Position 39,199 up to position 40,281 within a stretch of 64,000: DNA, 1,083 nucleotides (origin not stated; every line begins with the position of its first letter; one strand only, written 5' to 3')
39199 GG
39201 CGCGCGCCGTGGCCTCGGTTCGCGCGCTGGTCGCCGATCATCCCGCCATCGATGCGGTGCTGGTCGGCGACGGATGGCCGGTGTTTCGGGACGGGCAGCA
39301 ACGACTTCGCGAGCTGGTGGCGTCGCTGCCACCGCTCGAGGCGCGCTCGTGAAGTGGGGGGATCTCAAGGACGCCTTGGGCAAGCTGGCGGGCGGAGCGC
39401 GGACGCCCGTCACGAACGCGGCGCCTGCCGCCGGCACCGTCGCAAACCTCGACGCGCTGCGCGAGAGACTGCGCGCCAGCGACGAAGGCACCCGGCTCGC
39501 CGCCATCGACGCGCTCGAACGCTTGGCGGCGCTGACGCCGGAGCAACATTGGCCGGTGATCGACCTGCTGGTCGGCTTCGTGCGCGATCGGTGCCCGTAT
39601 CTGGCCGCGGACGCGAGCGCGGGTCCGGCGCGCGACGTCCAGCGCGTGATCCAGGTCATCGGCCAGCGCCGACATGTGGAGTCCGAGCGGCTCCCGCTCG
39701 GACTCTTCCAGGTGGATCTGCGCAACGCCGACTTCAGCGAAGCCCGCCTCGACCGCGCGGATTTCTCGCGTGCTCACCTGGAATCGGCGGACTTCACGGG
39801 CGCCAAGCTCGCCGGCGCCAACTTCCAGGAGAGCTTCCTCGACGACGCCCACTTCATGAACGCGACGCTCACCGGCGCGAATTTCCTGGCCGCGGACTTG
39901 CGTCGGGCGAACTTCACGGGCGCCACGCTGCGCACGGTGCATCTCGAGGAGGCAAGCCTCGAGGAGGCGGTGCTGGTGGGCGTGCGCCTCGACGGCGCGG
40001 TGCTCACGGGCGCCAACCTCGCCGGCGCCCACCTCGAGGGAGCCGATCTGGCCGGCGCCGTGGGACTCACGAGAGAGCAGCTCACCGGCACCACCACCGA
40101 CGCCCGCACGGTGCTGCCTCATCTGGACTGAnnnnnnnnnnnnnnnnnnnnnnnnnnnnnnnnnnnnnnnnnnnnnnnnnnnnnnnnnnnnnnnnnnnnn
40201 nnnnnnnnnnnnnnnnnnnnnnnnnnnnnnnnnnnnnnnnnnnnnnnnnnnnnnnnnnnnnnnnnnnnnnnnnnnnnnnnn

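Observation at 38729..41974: Translationally coupled four-gene operon: MBL hydrolase, pentapeptide-repeat protein, MBL hydrolase, esterase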

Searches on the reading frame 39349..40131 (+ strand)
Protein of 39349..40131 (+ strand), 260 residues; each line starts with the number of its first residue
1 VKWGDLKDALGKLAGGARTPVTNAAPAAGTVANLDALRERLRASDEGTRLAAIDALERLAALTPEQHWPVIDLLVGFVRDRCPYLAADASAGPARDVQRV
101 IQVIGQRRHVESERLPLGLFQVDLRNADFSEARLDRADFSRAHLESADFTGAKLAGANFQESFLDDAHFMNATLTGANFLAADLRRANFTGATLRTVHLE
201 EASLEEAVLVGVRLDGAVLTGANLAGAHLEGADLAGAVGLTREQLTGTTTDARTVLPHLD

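Call 4: search_protein_families(library=pfam, proteins=[window:39349-40131:+], max_evalue=0.01)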
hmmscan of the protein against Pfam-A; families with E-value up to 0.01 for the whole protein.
window:39349-40131:+ (260 aa): 4 families
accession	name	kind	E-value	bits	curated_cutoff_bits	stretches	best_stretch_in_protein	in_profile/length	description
PF00805.28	Pentapeptide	-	1.9e-29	101.3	20.2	3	123-160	2-39/40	Pentapeptide repeats (8 copies)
PF13576.12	Pentapeptide_3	-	3.9e-17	62.6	27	2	163-202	6-47/48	Pentapeptide repeats (9 copies)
PF13599.13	Pentapeptide_4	-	1.2e-16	61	38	2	123-196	2-75/78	Pentapeptide repeat region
PF25296.1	Decapeptide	-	1.7e-09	37.9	45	2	123-190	6-73/74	Decapeptide repeat region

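Call 5: search_protein_families(library=ncbifam, proteins=[window:39349-40131:+], max_evalue=0.01)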
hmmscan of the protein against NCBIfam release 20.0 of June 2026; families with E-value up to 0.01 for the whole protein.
window:39349-40131:+ (260 aa): 18 families
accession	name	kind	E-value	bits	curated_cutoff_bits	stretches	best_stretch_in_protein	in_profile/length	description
NF047416.1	penta_HetL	equivalog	1.6e-20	73.5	260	1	111-237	22-148/218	heterocyst differentiation pentapeptide repeat protein HetL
NF052603.1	penta_Alr5209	equivalog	2.4e-18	66.3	125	2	158-237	14-93/113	Alr5209 family pentapeptide repeat protein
NF011744.0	PRK15197.1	equivalog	9.6e-15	54.5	274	1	138-249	160-271/291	SPI-2 type III secretion system effector PipB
NF011743.0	PRK15196.1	equivalog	1.7e-14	53.5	354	1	124-238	164-278/350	type III secretion system effector PipB2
NF033900.0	T4SS_IcmE_DotG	equivalog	2.1e-10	39.3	750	1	122-210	554-647/1008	type IVB secretion system protein DotG/IcmE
NF038182.1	penta_rpt_SmQnr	exception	6.2e-10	39.2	460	1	126-245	59-177/215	SmQnr family pentapeptide repeat protein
NF033086.2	penta_rpt_Qnr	equivalog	1.4e-09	38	240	1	122-230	56-159/211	Qnr family pentapeptide repeat protein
NF000349.1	mfpA_AE000516.2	equivalog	4.2e-09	36.5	360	1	164-237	84-152/183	pentapeptide repeat protein MfpA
NF012152.0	penta_rpt_QnrC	exception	4.9e-09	36.5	500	1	129-227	3-102/221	QnrC family quinolone resistance pentapeptide repeat protein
NF000071.4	penta_rpt_QnrA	exception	2.3e-08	34.1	450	1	123-235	12-125/218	QnrA family quinolone resistance pentapeptide repeat protein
NF000420.1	penta_rpt_QnrB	exception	1.2e-07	32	460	1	127-246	54-177/214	QnrB family quinolone resistance pentapeptide repeat protein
NF000056.3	penta_rpt_QnrS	exception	1.6e-07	31.2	460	1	122-228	62-163/218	QnrS family quinolone resistance pentapeptide repeat protein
NF012151.0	penta_rpt_QnrAS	exception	1.7e-07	31.5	490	1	125-230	55-160/218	QnrAS family quinolone resistance pentapeptide repeat protein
NF033375.2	penta_rpt_QnrE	exception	1.7e-07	31.4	480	1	126-246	53-177/214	QnrE family quinolone resistance pentapeptide repeat protein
NF000139.2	penta_rpt_QnrD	exception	4.4e-07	30.1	425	1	124-247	51-178/214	QnrD family quinolone resistance pentapeptide repeat protein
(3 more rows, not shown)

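Call 7: search_solved_structures(query=window:39349-40131:+, max_evalue=0.01)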
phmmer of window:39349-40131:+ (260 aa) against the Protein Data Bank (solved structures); distinct sequences matched with E-value up to 0.01: 31.
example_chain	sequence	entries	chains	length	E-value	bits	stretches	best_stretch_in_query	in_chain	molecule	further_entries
4yc5_A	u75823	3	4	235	2.8e-30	109.1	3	122-237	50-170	beta1 | beta1 protein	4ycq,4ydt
4yfo_A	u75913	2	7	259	7.9e-26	94.5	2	117-235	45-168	beta1_ex1 | 6beta1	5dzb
5di5_A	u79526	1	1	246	1.3e-24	90.5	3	137-232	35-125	beta1 t801 loop variant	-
4yei_A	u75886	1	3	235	4e-23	85.6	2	118-237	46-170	beta1mut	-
3du1_X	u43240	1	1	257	7.7e-22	81.4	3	124-237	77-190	All3740 protein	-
5dra_A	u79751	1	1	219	1.6e-21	80.4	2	123-229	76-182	3beta1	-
9ngw_A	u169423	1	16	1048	1.4e-20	77.3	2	120-233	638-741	IcmE (DotG)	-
7muc_AG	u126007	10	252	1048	1.4e-20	77.3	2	120-233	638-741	IcmE protein | IcmE (DotG)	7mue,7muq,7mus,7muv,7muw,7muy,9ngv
5dns_A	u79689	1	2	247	2.9e-20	76.3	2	155-238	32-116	t1428 beta1 loop design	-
5dqa_A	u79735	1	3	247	5.9e-20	75.3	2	137-236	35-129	t3284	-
5dn0_A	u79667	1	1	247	1.2e-19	74.3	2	155-237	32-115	beta1 t1555 loop variant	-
2j8k_A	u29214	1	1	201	4.1e-18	69.2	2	137-235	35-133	NP275-NP276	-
2o6w_A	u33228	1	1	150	9.5e-12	48.4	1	131-233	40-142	Repeat Five Residue (Rfr) protein or pentapeptide repeat protein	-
2xtw_A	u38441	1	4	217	8.8e-11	45.2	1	126-235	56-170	QNRB1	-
3n90_A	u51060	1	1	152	2.5e-10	43.8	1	123-226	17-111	Thylakoid lumenal 15 kDa protein 1, chloroplastic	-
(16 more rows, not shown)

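Call 14: find_homologous_proteins(query=window:39349-40131:+, max_evalue=0.00001)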
Query window:39349-40131:+ (260 aa): 793 proteins with E <= 0.00001 among 8000 candidates; the best 120 are listed.
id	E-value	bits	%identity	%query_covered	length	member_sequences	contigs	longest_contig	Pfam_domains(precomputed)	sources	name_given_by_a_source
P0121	2.6e-161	553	100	100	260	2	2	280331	PF13576.13,PF13599.14,PF00805.29,PF25296.2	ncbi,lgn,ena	ncbi:MAG: pentapeptide repeat-containing protein [bacterium]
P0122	4.1e-129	447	81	100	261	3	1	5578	PF13576.13,PF13599.14,PF00805.29,PF25296.2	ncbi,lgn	-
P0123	4.5e-116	405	73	100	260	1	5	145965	PF13576.13,PF13599.14,PF00805.29,PF25296.2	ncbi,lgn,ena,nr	ncbi:MAG: pentapeptide repeat-containing protein [Deltaproteobacteria bacterium]|nr:pentapeptide rep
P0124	1.4e-113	397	73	100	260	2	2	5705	PF13576.13,PF13599.14,PF00805.29,PF25296.2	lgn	-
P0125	6.3e-111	388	72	100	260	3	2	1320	PF13576.13,PF13599.14,PF00805.29,PF25296.2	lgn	-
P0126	2.7e-110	386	72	100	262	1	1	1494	PF13576.13,PF13599.14,PF00805.29,PF25296.2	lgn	-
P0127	7.4e-109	381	70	100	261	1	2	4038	PF13576.13,PF13599.14,PF00805.29,PF25296.2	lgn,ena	-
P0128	1.1e-92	328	66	87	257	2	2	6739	PF13576.13,PF13599.14,PF00805.29,PF25296.2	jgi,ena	-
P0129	5.6e-81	290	59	100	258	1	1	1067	PF13576.13,PF13599.14,PF00805.29,PF25296.2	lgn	-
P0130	1.4e-39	154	41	73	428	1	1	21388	PF13576.13,PF13599.14,PF00805.29,PF25296.2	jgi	-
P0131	7.2e-36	142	52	59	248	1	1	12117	PF13576.13,PF13599.14,PF00805.29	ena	-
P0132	5.0e-34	136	36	80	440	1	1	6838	PF13576.13,PF13599.14,PF00805.29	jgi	jgi:uncharacterized protein YjbI with pentapeptide repeats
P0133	1.6e-32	131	36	84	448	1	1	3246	PF13576.13,PF13599.14,PF00805.29,PF25296.2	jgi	jgi:uncharacterized protein YjbI with pentapeptide repeats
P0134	2.1e-32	131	34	80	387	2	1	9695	PF13576.13,PF13599.14,PF00805.29,PF25296.2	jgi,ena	-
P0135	3.7e-32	130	29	81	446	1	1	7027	PF13576.13,PF13599.14,PF00805.29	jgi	jgi:uncharacterized protein YjbI with pentapeptide repeats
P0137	3.8e-31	127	41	81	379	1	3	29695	PF13576.13,PF13599.14,PF00805.29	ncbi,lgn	-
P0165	1.3e-24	105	40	85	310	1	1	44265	PF13576.13,PF13599.14,PF00805.29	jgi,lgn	jgi:hypothetical protein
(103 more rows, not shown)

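Call 15: find_encoding_contigs(protein=P0121, flank=10000, max_places=3)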
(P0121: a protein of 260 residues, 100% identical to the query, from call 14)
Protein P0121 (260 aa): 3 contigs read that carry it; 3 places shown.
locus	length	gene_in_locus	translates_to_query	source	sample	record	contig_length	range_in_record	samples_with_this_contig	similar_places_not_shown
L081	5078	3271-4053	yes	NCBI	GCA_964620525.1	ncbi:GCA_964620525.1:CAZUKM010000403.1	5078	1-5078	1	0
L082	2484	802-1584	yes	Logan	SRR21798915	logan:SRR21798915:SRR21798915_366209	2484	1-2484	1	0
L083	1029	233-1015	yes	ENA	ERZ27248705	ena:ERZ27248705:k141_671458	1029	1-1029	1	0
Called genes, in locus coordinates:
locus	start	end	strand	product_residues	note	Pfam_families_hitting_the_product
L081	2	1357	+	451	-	?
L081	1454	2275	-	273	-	PF12697:Abhydrolase_6 (faint), PF02129:Peptidase_S15 (weak), PF02230:Abhydrolase_2 (faint), PF12146:Hydrolase_4, PF00561:Abhydrolase_1 (weak), PF08386:Abhydrolase_4 (weak)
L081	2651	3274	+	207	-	PF14597:Lactamase_B_5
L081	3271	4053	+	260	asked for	PF00805:Pentapeptide, PF13599:Pentapeptide_4 (weak), PF25296:Decapeptide, PF00805:Pentapeptide, PF13576:Pentapeptide_3 (weak), PF00805:Pentapeptide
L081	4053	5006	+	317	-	PF00753:Lactamase_B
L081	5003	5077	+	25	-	?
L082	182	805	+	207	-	PF14597:Lactamase_B_5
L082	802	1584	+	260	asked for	PF00805:Pentapeptide, PF13599:Pentapeptide_4 (weak), PF25296:Decapeptide, PF00805:Pentapeptide, PF13576:Pentapeptide_3 (weak), PF00805:Pentapeptide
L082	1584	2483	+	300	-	?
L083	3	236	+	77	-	?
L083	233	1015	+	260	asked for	PF00805:Pentapeptide, PF13599:Pentapeptide_4 (weak), PF25296:Decapeptide, PF00805:Pentapeptide, PF13576:Pentapeptide_3 (weak), PF00805:Pentapeptide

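Call 16: find_encoding_contigs(protein=P0128, flank=7000, max_places=3)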
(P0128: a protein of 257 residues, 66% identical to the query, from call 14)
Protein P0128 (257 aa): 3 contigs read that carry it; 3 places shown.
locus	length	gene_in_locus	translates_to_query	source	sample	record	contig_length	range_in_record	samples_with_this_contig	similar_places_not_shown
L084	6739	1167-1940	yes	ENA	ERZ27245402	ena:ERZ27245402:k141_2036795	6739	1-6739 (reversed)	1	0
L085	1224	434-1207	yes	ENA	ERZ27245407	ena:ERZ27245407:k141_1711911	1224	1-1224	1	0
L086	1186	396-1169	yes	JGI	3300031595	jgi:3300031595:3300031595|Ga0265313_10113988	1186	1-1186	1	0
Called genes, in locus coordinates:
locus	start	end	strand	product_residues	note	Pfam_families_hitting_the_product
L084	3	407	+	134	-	?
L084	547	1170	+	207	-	PF14597:Lactamase_B_5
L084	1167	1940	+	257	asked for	PF00805:Pentapeptide, PF13576:Pentapeptide_3 (faint), PF13599:Pentapeptide_4, PF25296:Decapeptide (weak), PF00805:Pentapeptide, PF13599:Pentapeptide_4 (weak), PF00805:Pentapeptide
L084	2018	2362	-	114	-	PF01381:HTH_3 (weak)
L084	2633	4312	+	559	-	PF00027:cNMP_binding, PF01946:Thi4 (faint), PF00890:FAD_binding_2 (weak), PF01266:DAO (weak), PF07992:Pyr_redox_2, PF12831:FAD_oxidored (weak), PF13738:Pyr_redox_3, PF00070:Pyr_redox, +1 more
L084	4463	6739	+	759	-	?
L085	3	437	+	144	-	?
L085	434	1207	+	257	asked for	PF00805:Pentapeptide, PF13576:Pentapeptide_3 (faint), PF13599:Pentapeptide_4, PF25296:Decapeptide (weak), PF00805:Pentapeptide, PF13599:Pentapeptide_4 (weak), PF00805:Pentapeptide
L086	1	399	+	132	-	?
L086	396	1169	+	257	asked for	PF00805:Pentapeptide, PF13576:Pentapeptide_3 (faint), PF13599:Pentapeptide_4, PF25296:Decapeptide (weak), PF00805:Pentapeptide, PF13599:Pentapeptide_4 (weak), PF00805:Pentapeptide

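Call 28: find_encoding_contigs(protein=P0131, flank=7000, max_places=2)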
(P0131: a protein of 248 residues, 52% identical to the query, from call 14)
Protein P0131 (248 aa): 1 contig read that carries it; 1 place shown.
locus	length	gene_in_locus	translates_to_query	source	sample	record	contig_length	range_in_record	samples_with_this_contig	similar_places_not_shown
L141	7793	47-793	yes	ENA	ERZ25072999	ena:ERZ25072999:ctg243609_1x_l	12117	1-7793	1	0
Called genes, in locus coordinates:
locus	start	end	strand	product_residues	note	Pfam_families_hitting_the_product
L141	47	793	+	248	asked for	PF00805:Pentapeptide, PF13576:Pentapeptide_3 (weak), PF13599:Pentapeptide_4 (weak)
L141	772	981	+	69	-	-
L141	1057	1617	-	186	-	-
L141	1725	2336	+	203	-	-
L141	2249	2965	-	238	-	-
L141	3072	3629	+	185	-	-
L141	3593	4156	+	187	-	-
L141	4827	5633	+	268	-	PF03176:MMPL, PF02460:Patched (faint)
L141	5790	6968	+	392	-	PF03176:MMPL, PF00873:ACR_tran, PF02460:Patched (weak)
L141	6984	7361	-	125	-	-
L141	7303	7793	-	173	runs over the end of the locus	-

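Call 29: find_encoding_contigs(protein=P0130, flank=6000, max_places=2)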
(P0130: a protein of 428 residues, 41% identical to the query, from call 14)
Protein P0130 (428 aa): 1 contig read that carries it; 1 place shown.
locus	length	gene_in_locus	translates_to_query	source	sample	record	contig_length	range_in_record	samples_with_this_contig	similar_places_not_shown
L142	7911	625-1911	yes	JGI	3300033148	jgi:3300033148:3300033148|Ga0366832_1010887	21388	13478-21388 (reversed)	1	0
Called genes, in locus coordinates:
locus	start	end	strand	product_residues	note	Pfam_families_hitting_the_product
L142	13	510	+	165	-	PF00149:Metallophos (faint), PF12850:Metallophos_2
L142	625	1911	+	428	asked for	PF13576:Pentapeptide_3 (faint), PF25296:Decapeptide (faint), PF00805:Pentapeptide, PF13599:Pentapeptide_4 (weak), PF00805:Pentapeptide, PF13599:Pentapeptide_4 (weak), PF00805:Pentapeptide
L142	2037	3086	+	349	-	PF01408:GFO_IDH_MocA, PF02894:GFO_IDH_MocA_C, PF22725:GFO_IDH_MocA_C3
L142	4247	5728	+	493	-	-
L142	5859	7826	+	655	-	PF02449:Glyco_hydro_42, PF08532:Glyco_hydro_42M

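Call 30: predict_structure(alignment_id=A1)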
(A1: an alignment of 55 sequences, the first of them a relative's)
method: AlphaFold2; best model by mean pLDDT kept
length: 260 residues; sequences in the alignment: 55
mean_pLDDT: 90.1   pTM: 0.83
mean pLDDT of the five models: 90.1, 89.5, 89.3, 89.1, 88.8
residues with pLDDT >= 90: 210; 70-90: 17; 50-70: 15; < 50: 18
segments of 3 or more residues with pLDDT < 50: 1-3, 15-26
pLDDT, mean of each block of 10 residues (from residue 1): 50 47 49 89 98 97 92 97 85 97 93 88 98 97 98 98 98 98 98 98 97 97 97 97 96 94
secondary structure, 60 per line:
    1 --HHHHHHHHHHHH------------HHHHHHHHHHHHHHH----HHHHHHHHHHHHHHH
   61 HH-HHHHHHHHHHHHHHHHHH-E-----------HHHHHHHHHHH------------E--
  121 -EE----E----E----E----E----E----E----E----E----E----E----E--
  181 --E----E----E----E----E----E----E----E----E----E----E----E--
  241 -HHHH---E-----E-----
elements in order: H3-14 H27-41 H46-62 H64-81 H95-105 H242-245

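Call 33: fold_search(model_id=the predicted structure, library=pdb)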
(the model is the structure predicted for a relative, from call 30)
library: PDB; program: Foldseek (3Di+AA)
matches with E <= 10: 678; with E <= 0.001: 55
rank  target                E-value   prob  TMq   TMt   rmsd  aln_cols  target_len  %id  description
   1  4ycq                  9.4e-12  1.00  0.31  0.43  11.2       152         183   33  Beta1 synthetic solenoid protein (released 2016-03-09)
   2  4yc5                  4.6e-11  1.00  0.36  0.43   8.5       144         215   36  Beta1 synthetic solenoid protein (released 2016-03-09)
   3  5dqa_C                5.7e-11  1.00  0.29  0.35  10.8       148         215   35  t3284 loop variant of beta1 (released 2016-08-31)
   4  4yei_A                9.6e-11  1.00  0.35  0.43   9.3       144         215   35  Beta1mut synthetic solenoid protein (released 2016-03-09)
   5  5dqa_A                1.9e-10  1.00  0.29  0.34  10.6       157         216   33  t3284 loop variant of beta1 (released 2016-08-31)
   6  5di5                  2.1e-10  1.00  0.32  0.42   8.4       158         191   33  beta1 t801 loop variant in P3221 (released 2016-08-31)
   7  5dn0                  9.3e-10  1.00  0.23  0.26  10.9       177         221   27  t1555 loop variant (released 2016-08-31)
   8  5dns_B                1.0e-09  1.00  0.21  0.25  10.2       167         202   30  t1428 loop variant in P3221 (released 2016-09-28)
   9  5dns_A                1.5e-09  1.00  0.39  0.46   7.1       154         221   36  t1428 loop variant in P3221 (released 2016-09-28)
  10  2j8k                  2.2e-09  1.00  0.36  0.50   8.7       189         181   30  Structure of the fusion of NP275 and NP276, pentapeptide repeat proteins from Nostoc punctiforme (released 2006-12-07)
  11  2xtx_A                3.3e-09  1.00  0.30  0.36   7.8       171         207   22  Structure of QnrB1 (M102R-Trypsin Treated), a plasmid-mediated fluoroquinolone resistance protein (released 2010-10-20)
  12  2bm6                  4.1e-09  1.00  0.19  0.25  10.5       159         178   27  The Structure of MfpA (Rv3361c, C2221 Crystal form). The Pentapeptide Repeat Protein from Mycobacterium tuberculosis Fol (released 2005-06-07)
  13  3du1                  4.5e-09  1.00  0.32  0.35   7.0       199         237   25  The 2.0 Angstrom Resolution Crystal Structure of HetL, a Pentapeptide Repeat Protein involved in Heterocyst Differentiat (released 2008-11-11)
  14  2xtw_C                4.7e-09  1.00  0.29  0.35   8.2       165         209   23  Structure of QnrB1 (Full length), a plasmid-mediated fluoroquinolone resistance protein (released 2010-10-20)
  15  4yfo                  7.6e-09  1.00  0.24  0.26   9.6       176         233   33  beta1_ex1 (released 2016-03-16)
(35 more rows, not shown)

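Call 52: search_protein_families(library=padloc, proteins=[window:39349-40131:+], max_evalue=0.001)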
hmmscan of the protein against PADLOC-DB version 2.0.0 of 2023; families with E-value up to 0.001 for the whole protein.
window:39349-40131:+ (260 aa): 0 families

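Call 57: find_encoding_contigs(protein=P0165, flank=5000, max_places=2)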
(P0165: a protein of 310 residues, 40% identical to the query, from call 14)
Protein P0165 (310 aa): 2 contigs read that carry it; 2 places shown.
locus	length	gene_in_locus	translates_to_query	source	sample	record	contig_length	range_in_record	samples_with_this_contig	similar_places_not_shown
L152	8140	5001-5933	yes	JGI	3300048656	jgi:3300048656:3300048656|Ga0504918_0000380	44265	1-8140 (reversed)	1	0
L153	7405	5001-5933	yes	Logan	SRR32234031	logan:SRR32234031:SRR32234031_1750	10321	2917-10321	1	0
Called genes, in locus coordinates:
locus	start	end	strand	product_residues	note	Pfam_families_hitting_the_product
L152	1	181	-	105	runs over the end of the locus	PF00420:Oxidored_q2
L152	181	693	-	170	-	PF00499:Oxidored_q3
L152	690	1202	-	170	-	PF13183:Fer4_8 (faint), PF13534:Fer4_17 (faint), PF12797:Fer4_2 (faint), PF13237:Fer4_10 (weak), PF00037:Fer4 (weak), PF12838:Fer4_7, PF13187:Fer4_9 (weak), PF00037:Fer4 (weak), +4 more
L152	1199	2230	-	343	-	PF00146:NADHdh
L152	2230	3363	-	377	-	PF00346:Complex1_49kDa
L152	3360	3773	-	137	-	PF00329:Complex1_30kDa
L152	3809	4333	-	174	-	PF01058:Oxidored_q6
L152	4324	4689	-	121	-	PF00507:Oxidored_q4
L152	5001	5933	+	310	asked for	PF00805:Pentapeptide, PF13576:Pentapeptide_3 (faint), PF13599:Pentapeptide_4 (weak), PF00805:Pentapeptide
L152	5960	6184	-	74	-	-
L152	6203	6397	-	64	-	-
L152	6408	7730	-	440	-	PF00919:UPF0004, PF04055:Radical_SAM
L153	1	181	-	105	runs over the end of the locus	PF00420:Oxidored_q2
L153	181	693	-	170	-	PF00499:Oxidored_q3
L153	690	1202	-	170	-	PF13183:Fer4_8 (faint), PF13534:Fer4_17 (faint), PF12797:Fer4_2 (faint), PF13237:Fer4_10 (weak), PF00037:Fer4 (weak), PF12838:Fer4_7, PF13187:Fer4_9 (weak), PF00037:Fer4 (weak), +4 more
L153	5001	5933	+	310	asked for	PF00805:Pentapeptide, PF13576:Pentapeptide_3 (faint), PF13599:Pentapeptide_4 (weak), PF00805:Pentapeptide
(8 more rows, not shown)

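Call 58: find_encoding_contigs(protein=P0137, flank=5000, max_places=2)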
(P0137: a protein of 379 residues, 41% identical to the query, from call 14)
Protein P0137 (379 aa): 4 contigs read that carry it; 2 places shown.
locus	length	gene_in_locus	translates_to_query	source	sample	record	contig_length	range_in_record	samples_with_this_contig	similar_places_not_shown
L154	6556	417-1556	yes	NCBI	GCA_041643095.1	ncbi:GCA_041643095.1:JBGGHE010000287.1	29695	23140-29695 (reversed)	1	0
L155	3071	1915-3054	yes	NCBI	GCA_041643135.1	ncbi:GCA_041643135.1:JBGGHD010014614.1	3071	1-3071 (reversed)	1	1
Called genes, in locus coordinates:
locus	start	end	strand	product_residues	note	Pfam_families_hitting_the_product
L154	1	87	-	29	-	?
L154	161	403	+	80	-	-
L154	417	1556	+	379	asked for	PF00805:Pentapeptide, PF13576:Pentapeptide_3 (faint), PF13599:Pentapeptide_4 (faint), PF00805:Pentapeptide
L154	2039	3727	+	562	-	PF02366:PMT, PF13231:PMT_2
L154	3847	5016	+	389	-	PF03739:LptF_LptG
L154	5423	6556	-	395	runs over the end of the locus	PF00155:Aminotran_1_2, PF01041:DegT_DnrJ_EryC1 (weak)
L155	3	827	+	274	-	?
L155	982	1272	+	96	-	PF01909:NTP_transf_2, PF18765:Polbeta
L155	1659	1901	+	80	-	-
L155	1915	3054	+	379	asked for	PF00805:Pentapeptide, PF13576:Pentapeptide_3 (faint), PF13599:Pentapeptide_4 (faint), PF00805:Pentapeptide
